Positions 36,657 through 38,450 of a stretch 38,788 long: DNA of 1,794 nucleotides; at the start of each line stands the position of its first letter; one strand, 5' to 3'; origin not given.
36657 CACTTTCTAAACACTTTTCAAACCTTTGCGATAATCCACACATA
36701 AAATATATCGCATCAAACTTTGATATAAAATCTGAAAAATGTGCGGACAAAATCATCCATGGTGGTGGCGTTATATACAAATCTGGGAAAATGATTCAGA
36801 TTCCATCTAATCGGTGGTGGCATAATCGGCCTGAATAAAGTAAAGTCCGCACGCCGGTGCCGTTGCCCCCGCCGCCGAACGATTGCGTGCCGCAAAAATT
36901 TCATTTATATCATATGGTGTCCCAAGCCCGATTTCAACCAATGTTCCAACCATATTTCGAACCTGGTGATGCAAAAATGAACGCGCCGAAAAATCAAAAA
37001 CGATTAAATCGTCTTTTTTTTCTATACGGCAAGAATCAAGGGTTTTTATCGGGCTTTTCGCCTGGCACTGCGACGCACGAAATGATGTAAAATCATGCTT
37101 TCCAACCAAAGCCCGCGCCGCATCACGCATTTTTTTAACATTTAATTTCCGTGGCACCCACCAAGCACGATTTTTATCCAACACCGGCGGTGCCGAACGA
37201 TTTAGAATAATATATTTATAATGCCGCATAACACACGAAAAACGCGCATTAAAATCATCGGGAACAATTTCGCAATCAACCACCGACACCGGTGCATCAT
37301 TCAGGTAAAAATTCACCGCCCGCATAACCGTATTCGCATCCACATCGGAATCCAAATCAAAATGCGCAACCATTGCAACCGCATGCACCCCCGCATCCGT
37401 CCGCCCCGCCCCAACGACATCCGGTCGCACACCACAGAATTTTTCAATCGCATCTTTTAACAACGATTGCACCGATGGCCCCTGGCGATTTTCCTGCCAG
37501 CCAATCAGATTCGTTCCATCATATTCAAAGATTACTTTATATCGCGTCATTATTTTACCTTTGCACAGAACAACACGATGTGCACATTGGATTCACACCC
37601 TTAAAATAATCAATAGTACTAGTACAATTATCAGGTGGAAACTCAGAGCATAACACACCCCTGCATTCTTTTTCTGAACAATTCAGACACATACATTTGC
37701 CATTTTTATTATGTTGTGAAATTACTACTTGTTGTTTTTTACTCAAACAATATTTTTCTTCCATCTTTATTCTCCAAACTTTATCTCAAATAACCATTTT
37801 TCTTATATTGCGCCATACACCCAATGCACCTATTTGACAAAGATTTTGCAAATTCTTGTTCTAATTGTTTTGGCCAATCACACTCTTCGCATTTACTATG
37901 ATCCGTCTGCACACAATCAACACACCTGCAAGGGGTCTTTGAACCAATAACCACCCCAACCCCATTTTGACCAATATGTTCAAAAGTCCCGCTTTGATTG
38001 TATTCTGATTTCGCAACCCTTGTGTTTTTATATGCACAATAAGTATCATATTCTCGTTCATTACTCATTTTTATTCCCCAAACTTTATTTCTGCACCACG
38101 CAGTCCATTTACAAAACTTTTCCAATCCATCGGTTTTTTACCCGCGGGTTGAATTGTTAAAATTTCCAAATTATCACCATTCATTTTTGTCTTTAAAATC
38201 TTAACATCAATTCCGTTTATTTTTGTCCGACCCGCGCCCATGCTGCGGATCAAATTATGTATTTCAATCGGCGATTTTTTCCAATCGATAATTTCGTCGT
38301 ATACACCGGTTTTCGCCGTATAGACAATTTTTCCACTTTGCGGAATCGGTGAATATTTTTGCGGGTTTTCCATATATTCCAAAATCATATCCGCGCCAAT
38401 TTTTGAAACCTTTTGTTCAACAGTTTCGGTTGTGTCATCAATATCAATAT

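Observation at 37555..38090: Tandem pair of small Cys-rich ORFs wedged between fmt and truA, with a duplicated 23-nt junction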

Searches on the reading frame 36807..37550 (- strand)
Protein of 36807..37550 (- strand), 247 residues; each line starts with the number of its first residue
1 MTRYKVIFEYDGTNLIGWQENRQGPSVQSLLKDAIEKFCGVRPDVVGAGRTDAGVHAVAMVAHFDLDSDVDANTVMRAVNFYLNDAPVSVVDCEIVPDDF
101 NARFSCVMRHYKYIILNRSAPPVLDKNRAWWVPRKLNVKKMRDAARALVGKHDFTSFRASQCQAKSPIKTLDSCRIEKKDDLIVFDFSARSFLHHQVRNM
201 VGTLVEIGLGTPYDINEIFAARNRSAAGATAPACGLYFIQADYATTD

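Call 5: search_protein_families(library=pfam, proteins=[window:36807-37550:-], max_evalue=1)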
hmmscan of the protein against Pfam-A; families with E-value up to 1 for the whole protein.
window:36807-37550:- (247 aa): 1 family
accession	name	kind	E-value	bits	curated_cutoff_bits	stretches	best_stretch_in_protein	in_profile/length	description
PF01416.25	PseudoU_synth_1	-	3.1e-37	127.8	23.3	2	144-243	1-107/108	tRNA pseudouridine synthase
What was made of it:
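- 36807..37550 (-): truA (tRNA pseudouridine synthase A), the downstream anchor of the slot. Its Shine-Dalgarno sequence (AAAGG) lies in the last codons of ORF-B. Pfam PseudoU_synth_1 3.1e-37 (call 5).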

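Call 19: find_related_loci(query=window:36807-37550:-, collection=genome_contigs, flank=4000)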
Query window:36807-37550:- (247 aa) in genome_contigs; peptide patterns used: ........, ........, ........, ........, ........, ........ (x = any residue, [..] = any of these).
147 stretches matched a pattern; 110 encode a relative of the query (tblastn E <= 1e-3); the best 80 are kept; 80 distinct loci.
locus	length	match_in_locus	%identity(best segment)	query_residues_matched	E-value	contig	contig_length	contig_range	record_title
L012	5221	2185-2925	97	1-247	1e-169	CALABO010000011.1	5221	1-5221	MAG TPA_asm: uncultured proteobacterium isolate SRR6425765_bin.2_CONCOCT_v1.1_MAG genome assembly, contig: ERZ1767560.49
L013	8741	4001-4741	96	1-247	4e-165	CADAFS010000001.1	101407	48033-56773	MAG: uncultured proteobacterium isolate RUG13256 genome assembly, contig: RUG13256_asm_1, whole genome shotgun sequence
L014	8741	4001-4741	96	1-247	3e-164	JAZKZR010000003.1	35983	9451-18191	MAG: Candidatus Enterousia sp. isolate T1900045086_TC20190080.MAGScoT_cleanbin_000026 SGB_4685_k141_2353182, whole genom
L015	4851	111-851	95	1-247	3e-164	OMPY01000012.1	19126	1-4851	uncultured proteobacterium isolate RUG774 genome assembly, contig: scaffold_1152, whole genome shotgun sequence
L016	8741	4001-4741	93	1-247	3e-161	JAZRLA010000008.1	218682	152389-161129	MAG: Candidatus Enterousia sp. isolate T1900045443_YK20190134.MAGScoT_cleanbin_000016 SGB_7130_k141_1380587, whole genom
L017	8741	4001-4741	93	1-247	7e-160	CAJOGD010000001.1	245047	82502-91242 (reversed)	uncultured Alphaproteobacteria bacterium isolate Red_deer_3_mag_193 genome assembly, contig: scaffold_106, whole genome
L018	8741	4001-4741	91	1-247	5e-158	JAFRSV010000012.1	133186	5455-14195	MAG: Alphaproteobacteria bacterium isolate RGIG2769 Goat_Omasum-5__c667821, whole genome shotgun sequence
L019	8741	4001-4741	91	1-247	1e-157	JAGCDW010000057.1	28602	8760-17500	MAG: Alphaproteobacteria bacterium isolate RGIG9702 Yak_Omasum-2__c637367, whole genome shotgun sequence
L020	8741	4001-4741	90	1-247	3e-156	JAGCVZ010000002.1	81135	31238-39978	MAG: Alphaproteobacteria bacterium isolate RGIG10173 Yak_Rumen-4__c227099, whole genome shotgun sequence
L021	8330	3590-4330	86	1-247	1e-149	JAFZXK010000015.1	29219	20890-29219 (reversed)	MAG: Alphaproteobacteria bacterium isolate RGIG8185 Water_buffalos_Rumen-3__c1345492, whole genome shotgun sequence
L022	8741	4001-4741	85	1-247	3e-146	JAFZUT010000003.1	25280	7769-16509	MAG: Alphaproteobacteria bacterium isolate RGIG8116 Water_buffalos_Rumen-3__c325585, whole genome shotgun sequence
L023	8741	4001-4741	84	1-247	5e-146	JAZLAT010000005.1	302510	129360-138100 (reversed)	MAG: Candidatus Enterousia sp. isolate T1900045073_TC20190067.MAGScoT_cleanbin_000009 SGB_4624_k141_2210262, whole genom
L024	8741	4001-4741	83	1-247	1e-143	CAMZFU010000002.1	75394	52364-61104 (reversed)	MAG TPA_asm: uncultured proteobacterium isolate SRR10912535_bin.38_metaWRAP_v1.3_MAG genome assembly, contig: ERZ1421001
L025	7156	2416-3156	82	1-247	1e-142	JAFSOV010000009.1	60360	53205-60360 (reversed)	MAG: Alphaproteobacteria bacterium isolate RGIG3338 Goat_Reticulum-6__c208080, whole genome shotgun sequence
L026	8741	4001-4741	87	1-247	2e-141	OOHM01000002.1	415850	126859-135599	uncultured proteobacterium isolate RUG585 genome assembly, contig: scaffold_7, whole genome shotgun sequence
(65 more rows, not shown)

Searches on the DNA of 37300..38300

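Call 72: search_rna_families(source=window, start=37300, end=38300, threshold=evalue, max_evalue=1)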
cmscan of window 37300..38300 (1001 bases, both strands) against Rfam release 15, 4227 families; matches with E-value up to 1: 0.
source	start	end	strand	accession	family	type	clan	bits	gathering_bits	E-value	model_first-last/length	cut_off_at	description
